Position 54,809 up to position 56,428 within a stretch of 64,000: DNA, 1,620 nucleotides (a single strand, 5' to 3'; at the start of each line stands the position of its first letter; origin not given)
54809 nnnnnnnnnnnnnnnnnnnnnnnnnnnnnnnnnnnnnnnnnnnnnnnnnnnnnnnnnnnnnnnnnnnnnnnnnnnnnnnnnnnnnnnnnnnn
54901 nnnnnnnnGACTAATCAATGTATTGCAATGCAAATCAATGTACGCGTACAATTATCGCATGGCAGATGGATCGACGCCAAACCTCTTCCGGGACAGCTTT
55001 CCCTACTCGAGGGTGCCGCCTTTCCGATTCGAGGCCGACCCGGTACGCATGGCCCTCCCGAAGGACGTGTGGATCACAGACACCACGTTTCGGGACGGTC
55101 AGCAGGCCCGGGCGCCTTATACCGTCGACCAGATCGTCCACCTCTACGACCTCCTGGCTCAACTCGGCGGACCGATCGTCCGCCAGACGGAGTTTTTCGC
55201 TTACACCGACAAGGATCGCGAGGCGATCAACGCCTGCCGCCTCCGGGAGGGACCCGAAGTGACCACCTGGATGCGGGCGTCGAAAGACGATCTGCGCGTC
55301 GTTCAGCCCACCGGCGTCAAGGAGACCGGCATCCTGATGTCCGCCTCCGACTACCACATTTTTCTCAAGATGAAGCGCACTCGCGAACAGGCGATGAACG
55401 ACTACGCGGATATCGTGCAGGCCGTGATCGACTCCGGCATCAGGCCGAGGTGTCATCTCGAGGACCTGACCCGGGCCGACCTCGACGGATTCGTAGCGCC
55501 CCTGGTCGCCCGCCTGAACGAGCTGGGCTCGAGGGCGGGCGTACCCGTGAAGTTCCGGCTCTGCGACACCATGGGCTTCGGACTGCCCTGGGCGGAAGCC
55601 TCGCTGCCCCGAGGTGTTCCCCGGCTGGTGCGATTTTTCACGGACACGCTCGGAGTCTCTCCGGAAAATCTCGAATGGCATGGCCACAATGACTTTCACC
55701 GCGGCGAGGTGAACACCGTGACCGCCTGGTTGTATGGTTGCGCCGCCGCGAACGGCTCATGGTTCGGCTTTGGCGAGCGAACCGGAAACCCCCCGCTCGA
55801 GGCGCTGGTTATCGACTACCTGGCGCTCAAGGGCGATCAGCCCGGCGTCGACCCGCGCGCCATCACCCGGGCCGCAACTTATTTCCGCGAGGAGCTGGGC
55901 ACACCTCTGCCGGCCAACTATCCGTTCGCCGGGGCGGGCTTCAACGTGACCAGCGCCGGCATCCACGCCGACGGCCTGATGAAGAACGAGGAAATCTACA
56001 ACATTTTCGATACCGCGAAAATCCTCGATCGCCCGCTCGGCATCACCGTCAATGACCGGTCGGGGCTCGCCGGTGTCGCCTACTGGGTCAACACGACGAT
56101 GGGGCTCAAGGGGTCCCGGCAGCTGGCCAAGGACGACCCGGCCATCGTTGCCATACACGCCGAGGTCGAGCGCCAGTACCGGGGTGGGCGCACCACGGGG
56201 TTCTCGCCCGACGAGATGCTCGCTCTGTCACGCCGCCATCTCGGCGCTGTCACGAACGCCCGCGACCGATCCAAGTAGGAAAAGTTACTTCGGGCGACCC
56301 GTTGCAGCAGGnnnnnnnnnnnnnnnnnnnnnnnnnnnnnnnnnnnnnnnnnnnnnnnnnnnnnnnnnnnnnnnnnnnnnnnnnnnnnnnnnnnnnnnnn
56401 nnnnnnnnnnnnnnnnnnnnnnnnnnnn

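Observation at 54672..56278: Divergent HTH regulator and catalytic-domain-only HMGL synthase sharing a palindrome-dense 50-nt intergenic region, next to an Hdc-family decarboxylase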

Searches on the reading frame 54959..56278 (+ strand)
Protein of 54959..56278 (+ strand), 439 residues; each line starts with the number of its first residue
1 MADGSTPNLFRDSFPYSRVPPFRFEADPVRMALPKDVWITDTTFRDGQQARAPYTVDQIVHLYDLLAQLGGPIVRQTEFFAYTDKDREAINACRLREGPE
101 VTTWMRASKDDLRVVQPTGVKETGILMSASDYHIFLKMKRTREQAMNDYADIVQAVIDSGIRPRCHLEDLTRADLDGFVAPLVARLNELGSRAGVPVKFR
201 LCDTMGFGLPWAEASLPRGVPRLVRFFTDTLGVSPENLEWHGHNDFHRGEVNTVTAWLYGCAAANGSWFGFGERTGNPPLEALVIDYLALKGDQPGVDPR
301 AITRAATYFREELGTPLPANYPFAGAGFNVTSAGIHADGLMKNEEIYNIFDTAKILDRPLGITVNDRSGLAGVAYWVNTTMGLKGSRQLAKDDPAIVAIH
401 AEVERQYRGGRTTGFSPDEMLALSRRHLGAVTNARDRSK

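Call 3: search_protein_families(library=pfam, proteins=[window:54959-56278:+])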
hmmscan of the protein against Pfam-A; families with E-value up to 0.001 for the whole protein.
window:54959-56278:+ (439 aa): 1 family
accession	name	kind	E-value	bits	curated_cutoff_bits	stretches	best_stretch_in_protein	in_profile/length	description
PF00682.25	HMGL-like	-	7.9e-30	104.6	29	1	38-305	3-256/260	HMGL-like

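Call 4: search_protein_families(library=ncbifam, proteins=[window:54959-56278:+])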
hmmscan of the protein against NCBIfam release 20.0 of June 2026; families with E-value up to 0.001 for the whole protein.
window:54959-56278:+ (439 aa): 19 families
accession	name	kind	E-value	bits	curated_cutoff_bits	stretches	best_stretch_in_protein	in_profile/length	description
TIGR02660.1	nifV_homocitr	equivalog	1.3e-37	130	462.9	1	37-379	2-328/365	homocitrate synthase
NF002085.0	PRK00915.1-2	subfamily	7.3e-30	104.2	517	1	30-351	7-313/504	2-isopropylmalate synthase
TIGR02090.1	LEU1_arch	subfamily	2.1e-29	102.8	484.75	1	37-387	1-334/363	isopropylmalate/citramalate/homocitrate synthases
NF041069.1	IPMS_Sufob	equivalog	8.1e-28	97.7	600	1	38-379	2-329/371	isopropylmalate synthase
TIGR02146.1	LysS_fung_arch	equivalog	7.8e-26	91.1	413.55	1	39-354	1-301/344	homocitrate synthase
NF002086.0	PRK00915.1-3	equivalog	4.7e-25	88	532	1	35-375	5-341/516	2-isopropylmalate synthase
TIGR00973.1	leuA_bact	equivalog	1.9e-21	76.1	598.7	1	37-377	2-338/494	2-isopropylmalate synthase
NF002084.0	PRK00915.1-1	equivalog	3.7e-18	65.3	748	1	36-382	4-345/523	2-isopropylmalate synthase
NF042433.1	CitmalDyn_Leptosp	equivalog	4.8e-18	65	950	1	111-343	89-309/514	(R)-citramalate synthase CimA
NF002087.0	PRK00915.1-4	equivalog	1.3e-17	63.5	729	1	36-365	6-331/516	2-isopropylmalate synthase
NF002088.0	PRK00915.1-5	equivalog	6.6e-14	51.3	697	1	36-351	3-314/514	2-isopropylmalate synthase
TIGR00977.1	citramal_synth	equivalog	1.4e-12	46.7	450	1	199-385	171-348/526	citramalate synthase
NF042434.1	IPMS_Lepto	equivalog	3.3e-10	39.5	500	1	238-345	204-310/374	2-isopropylmalate synthase LeuA2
NF006049.0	PRK08195.1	subfamily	1.9e-09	37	229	1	218-309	177-266/344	4-hyroxy-2-oxovalerate/4-hydroxy-2-oxopentanoic acid aldolase,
NF002991.1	PRK03739.1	subfamily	5.1e-09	35.4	455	1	240-402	239-414/550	2-isopropylmalate synthase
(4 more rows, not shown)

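Call 5: find_homologous_proteins(query=window:54959-56278:+)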
Query window:54959-56278:+ (439 aa): 8000 proteins with E <= 0.001 among 8000 candidates; the best 120 are listed.
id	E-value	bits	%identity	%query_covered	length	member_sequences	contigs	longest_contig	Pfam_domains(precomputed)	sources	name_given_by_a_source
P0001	0.0e+0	1017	100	100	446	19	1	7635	PF00682.26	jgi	-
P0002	3.9e-272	921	90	100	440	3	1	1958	PF00682.26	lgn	-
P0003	5.0e-248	841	82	100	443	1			PF00682.26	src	-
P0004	1.1e-246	837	81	100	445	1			PF00682.26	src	-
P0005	4.7e-242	822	79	99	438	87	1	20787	PF00682.26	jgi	jgi:isopropylmalate/homocitrate/citramalate synthase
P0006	2.8e-241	819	80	98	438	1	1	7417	PF00682.26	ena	-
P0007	3.1e-241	819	80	97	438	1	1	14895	PF00682.26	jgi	jgi:citrate (Re)-synthase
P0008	1.2e-240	817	80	98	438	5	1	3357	PF00682.26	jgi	jgi:isopropylmalate/homocitrate/citramalate synthase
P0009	1.3e-240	817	80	98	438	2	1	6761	PF00682.26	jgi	jgi:isopropylmalate/homocitrate/citramalate synthase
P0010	3.6e-240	815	80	98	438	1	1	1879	PF00682.26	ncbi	-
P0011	3.7e-240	815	78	100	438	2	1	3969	PF00682.26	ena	-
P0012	3.8e-240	815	79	100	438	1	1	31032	PF00682.26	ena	-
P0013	4.6e-240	815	79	100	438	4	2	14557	PF00682.26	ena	-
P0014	5.9e-240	815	78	100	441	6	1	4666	PF00682.26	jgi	-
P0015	9.6e-240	814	79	99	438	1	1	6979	PF00682.26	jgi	jgi:isopropylmalate/homocitrate/citramalate synthase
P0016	1.0e-239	814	79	100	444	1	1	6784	PF00682.26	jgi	jgi:citrate (Re)-synthase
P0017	1.2e-239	814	79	99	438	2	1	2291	PF00682.26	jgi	jgi:isopropylmalate/homocitrate/citramalate synthase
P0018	2.5e-239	813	78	99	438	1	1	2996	PF00682.26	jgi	jgi:citrate (Re)-synthase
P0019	3.2e-239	812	78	100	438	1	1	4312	PF00682.26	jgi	-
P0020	3.8e-239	812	78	99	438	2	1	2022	PF00682.26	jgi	jgi:isopropylmalate/homocitrate/citramalate synthase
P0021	6.6e-239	811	79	100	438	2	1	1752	PF00682.26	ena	-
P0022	6.7e-239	811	79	100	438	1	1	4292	PF00682.26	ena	-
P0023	7.1e-239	811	79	100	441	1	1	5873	PF00682.26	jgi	jgi:isopropylmalate/homocitrate/citramalate synthase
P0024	1.6e-238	810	78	99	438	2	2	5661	PF00682.26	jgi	jgi:isopropylmalate/homocitrate/citramalate synthase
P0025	1.8e-238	810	79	100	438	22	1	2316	PF00682.26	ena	-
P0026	2.0e-238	810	78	99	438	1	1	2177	PF00682.26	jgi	jgi:citrate (Re)-synthase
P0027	2.0e-238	810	79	97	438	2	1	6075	PF00682.26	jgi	jgi:isopropylmalate/homocitrate/citramalate synthase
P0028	4.9e-238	808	78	100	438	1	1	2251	PF00682.26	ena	-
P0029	5.6e-238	808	78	100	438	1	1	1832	PF00682.26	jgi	jgi:citrate (Re)-synthase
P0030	5.6e-238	808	78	99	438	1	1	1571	PF00682.26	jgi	jgi:isopropylmalate/homocitrate/citramalate synthase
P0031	8.0e-238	808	78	100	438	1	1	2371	PF00682.26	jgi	jgi:citrate (Re)-synthase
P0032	8.8e-238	807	78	100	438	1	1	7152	PF00682.26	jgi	-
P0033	1.2e-237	807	78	100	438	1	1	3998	PF00682.26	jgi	-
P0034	1.3e-237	807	78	99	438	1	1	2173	PF00682.26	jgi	jgi:isopropylmalate/homocitrate/citramalate synthase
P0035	1.3e-237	807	79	98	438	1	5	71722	PF00682.26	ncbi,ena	ncbi:MAG TPA: 2-isopropylmalate synthase [Candidatus Dormibacteraeota bacterium]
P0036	2.2e-237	806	80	97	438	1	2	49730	PF00682.26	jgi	-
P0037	2.2e-237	806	78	100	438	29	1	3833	PF00682.26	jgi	-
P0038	3.9e-237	805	80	97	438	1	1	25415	PF00682.26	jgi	jgi:isopropylmalate/homocitrate/citramalate synthase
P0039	3.9e-237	805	80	96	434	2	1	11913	PF00682.26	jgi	jgi:citrate (Re)-synthase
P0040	4.0e-237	805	78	100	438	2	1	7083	PF00682.26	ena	-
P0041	6.0e-237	805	78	100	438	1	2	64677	PF00682.26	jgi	jgi:citrate (Re)-synthase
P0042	6.5e-237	805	78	100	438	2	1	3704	PF00682.26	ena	-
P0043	6.6e-237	805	79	98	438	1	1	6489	PF00682.26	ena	-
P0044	1.0e-236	804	80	98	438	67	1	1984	PF00682.26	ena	-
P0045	1.0e-236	804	80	97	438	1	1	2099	PF00682.26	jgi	-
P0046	1.4e-236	803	78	100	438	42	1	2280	PF00682.26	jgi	-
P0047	1.4e-236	803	78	99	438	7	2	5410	PF00682.26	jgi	jgi:isopropylmalate/homocitrate/citramalate synthase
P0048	1.8e-236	803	78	100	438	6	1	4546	PF00682.26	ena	-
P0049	1.8e-236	803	78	100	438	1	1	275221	PF00682.26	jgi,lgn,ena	-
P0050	1.9e-236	803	79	97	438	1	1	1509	PF00682.26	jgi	jgi:citrate (Re)-synthase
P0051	1.9e-236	803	79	98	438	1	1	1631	PF00682.26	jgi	jgi:isopropylmalate/homocitrate/citramalate synthase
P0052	2.0e-236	803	78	100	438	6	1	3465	PF00682.26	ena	-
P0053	2.1e-236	803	77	100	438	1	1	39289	PF00682.26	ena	-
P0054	2.1e-236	803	78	98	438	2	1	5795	PF00682.26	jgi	jgi:isopropylmalate/homocitrate/citramalate synthase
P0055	2.3e-236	803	79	100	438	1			PF00682.26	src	-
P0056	2.4e-236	803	78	100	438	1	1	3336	PF00682.26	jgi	jgi:isopropylmalate/homocitrate/citramalate synthase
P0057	2.6e-236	803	78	100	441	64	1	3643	PF00682.26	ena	-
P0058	2.7e-236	803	78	99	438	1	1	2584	PF00682.26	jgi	jgi:citrate (Re)-synthase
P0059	2.9e-236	802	79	97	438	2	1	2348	PF00682.26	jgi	-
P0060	3.0e-236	802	78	100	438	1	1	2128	PF00682.26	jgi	jgi:isopropylmalate/homocitrate/citramalate synthase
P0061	3.2e-236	802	78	100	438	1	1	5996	PF00682.26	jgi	jgi:isopropylmalate/homocitrate/citramalate synthase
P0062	3.6e-236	802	77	100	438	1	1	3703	PF00682.26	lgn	-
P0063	3.6e-236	802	78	100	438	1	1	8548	PF00682.26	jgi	-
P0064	3.6e-236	802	79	97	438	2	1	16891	PF00682.26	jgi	jgi:citrate (Re)-synthase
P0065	3.8e-236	802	77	100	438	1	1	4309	PF00682.26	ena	-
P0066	4.2e-236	802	78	99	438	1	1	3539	PF00682.26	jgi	jgi:isopropylmalate/homocitrate/citramalate synthase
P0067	4.5e-236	802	77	100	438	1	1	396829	PF00682.26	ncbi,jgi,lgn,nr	ncbi:MAG: citrate (Re)-synthase [Chloroflexota bacterium]|jgi:isopropylmalate/homocitrate/citramalat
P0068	4.6e-236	802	78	100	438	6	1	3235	PF00682.26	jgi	jgi:isopropylmalate/homocitrate/citramalate synthase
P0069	4.7e-236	802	78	100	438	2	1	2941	PF00682.26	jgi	jgi:isopropylmalate/homocitrate/citramalate synthase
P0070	5.4e-236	802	78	100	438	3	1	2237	PF00682.26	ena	-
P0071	6.4e-236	801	78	100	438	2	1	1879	PF00682.26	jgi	jgi:isopropylmalate/homocitrate/citramalate synthase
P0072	7.1e-236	801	78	100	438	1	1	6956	PF00682.26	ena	-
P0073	9.2e-236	801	79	100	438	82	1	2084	PF00682.26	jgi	-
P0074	1.1e-235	801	78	99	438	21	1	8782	PF00682.26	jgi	-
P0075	1.2e-235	800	79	98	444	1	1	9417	PF00682.26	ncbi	-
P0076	1.2e-235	800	78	100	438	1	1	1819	PF00682.26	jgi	-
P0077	1.2e-235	800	78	98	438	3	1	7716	PF00682.26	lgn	-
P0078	1.3e-235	800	78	100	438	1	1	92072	PF00682.26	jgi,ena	-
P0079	1.4e-235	800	78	100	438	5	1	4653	PF00682.26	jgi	jgi:citrate (Re)-synthase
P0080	1.5e-235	800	78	100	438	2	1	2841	PF00682.26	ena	-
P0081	2.2e-235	800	77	100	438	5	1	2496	PF00682.26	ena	-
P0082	2.2e-235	800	77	100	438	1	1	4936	PF00682.26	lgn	-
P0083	2.3e-235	799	78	100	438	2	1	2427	PF00682.26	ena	-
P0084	3.0e-235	799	76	100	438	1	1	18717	PF00682.26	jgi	jgi:citrate (Re)-synthase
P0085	3.3e-235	799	78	100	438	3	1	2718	PF00682.26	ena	-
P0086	3.5e-235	799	79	97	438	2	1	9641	PF00682.26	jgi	jgi:isopropylmalate/homocitrate/citramalate synthase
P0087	4.2e-235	799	77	100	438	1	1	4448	PF00682.26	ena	-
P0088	4.3e-235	799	77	100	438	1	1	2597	PF00682.26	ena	-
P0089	4.7e-235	798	76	100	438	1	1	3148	PF00682.26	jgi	jgi:isopropylmalate/homocitrate/citramalate synthase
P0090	4.9e-235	798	77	99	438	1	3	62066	PF00682.26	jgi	jgi:citrate (Re)-synthase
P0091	4.9e-235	798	76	100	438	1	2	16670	PF00682.26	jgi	jgi:isopropylmalate/homocitrate/citramalate synthase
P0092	5.0e-235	798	77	100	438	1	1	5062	PF00682.26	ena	-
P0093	5.1e-235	798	77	100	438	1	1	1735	PF00682.26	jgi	jgi:citrate (Re)-synthase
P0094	5.3e-235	798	77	100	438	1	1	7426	PF00682.26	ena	-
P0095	5.5e-235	798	78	100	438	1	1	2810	PF00682.26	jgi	jgi:isopropylmalate/homocitrate/citramalate synthase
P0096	6.0e-235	798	78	100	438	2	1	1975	PF00682.26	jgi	jgi:isopropylmalate/homocitrate/citramalate synthase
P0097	6.1e-235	798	77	100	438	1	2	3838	PF00682.26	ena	-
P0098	6.6e-235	798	77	100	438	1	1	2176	PF00682.26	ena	-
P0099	7.2e-235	798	77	100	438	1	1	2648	PF00682.26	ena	-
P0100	7.5e-235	798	77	100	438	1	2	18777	PF00682.26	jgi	jgi:isopropylmalate/homocitrate/citramalate synthase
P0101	7.7e-235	798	78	100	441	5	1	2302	PF00682.26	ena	-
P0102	7.9e-235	798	77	100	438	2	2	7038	PF00682.26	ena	-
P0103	8.0e-235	798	77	100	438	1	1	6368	PF00682.26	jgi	jgi:isopropylmalate/homocitrate/citramalate synthase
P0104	8.4e-235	798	77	99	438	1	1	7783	PF00682.26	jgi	-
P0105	8.8e-235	798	78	100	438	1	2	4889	PF00682.26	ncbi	-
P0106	9.2e-235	797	78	100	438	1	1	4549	PF00682.26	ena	-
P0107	9.8e-235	797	77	100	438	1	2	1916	PF00682.26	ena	-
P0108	1.2e-234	797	77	100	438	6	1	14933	PF00682.26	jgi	jgi:isopropylmalate/homocitrate/citramalate synthase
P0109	1.2e-234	797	77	100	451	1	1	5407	PF00682.26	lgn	-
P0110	1.3e-234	797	76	100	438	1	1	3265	PF00682.26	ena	-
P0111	1.3e-234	797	77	100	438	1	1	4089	PF00682.26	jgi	jgi:citrate (Re)-synthase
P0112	1.4e-234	797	78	100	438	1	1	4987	PF00682.26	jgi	jgi:isopropylmalate/homocitrate/citramalate synthase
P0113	1.4e-234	797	77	99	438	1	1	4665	PF00682.26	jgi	jgi:isopropylmalate/homocitrate/citramalate synthase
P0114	1.5e-234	797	77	99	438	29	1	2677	PF00682.26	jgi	jgi:citrate (Re)-synthase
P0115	1.7e-234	797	78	100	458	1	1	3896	PF00682.26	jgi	jgi:isopropylmalate/homocitrate/citramalate synthase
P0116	1.7e-234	797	77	99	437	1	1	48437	PF00682.26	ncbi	ncbi:MAG TPA: 2-isopropylmalate synthase [Candidatus Dormibacteraeota bacterium]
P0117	1.8e-234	796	78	100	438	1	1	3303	PF00682.26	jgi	jgi:citrate (Re)-synthase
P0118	1.9e-234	796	76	100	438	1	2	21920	PF00682.26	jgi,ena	-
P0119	1.9e-234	796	77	99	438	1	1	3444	PF00682.26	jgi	jgi:isopropylmalate/homocitrate/citramalate synthase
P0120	1.9e-234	796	77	100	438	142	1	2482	PF00682.26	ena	-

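Call 6: search_solved_structures(query=window:54959-56278:+, max_evalue=0.001)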
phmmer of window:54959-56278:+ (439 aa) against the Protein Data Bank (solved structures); distinct sequences matched with E-value up to 0.001: 16.
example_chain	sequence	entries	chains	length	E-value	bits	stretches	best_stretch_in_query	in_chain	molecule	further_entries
3ble_A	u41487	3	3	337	1.8e-19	73.1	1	39-343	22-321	Citramalate synthase from Leptospira interrogans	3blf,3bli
6ktq_A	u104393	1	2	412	6.7e-19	71.1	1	33-350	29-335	Homocitrate synthase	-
3rmj_A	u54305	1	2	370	2.9e-18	69.1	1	27-352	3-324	2-isopropylmalate synthase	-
6e1j_A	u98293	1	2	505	1.3e-17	66.9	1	36-353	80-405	2-isopropylmalate synthase, A genome specific 1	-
3eeg_A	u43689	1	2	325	2.1e-16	62.9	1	31-352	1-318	2-isopropylmalate synthase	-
3ivs_A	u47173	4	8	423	2.2e-12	49.6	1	38-350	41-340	Homocitrate synthase, mitochondrial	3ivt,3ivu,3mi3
4ov4_A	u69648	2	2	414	3.4e-10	42.4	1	33-343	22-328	2-isopropylmalate synthase | isopropylmalate synthase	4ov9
3a9i_A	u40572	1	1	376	4.6e-07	32.1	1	39-349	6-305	Homocitrate synthase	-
2ztj_A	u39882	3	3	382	4.9e-07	32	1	39-349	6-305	Homocitrate synthase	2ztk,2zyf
3ewb_X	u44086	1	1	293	6.2e-07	31.7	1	35-286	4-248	2-isopropylmalate synthase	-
4jn6_A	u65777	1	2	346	8.8e-06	27.9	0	228-300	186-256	4-hydroxy-2-oxovalerate aldolase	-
1sr9_A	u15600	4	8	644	5e-05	25.4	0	238-345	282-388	2-isopropylmalate synthase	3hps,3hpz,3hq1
3fig_A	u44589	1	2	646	5.1e-05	25.4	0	238-345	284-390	2-isopropylmalate synthase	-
4lrs_A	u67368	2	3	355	0.00014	24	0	237-344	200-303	4-hydroxy-2-oxovalerate aldolase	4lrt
1nvm_A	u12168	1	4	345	0.0007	21.6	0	235-306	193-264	4-hydroxy-2-oxovalerate aldolase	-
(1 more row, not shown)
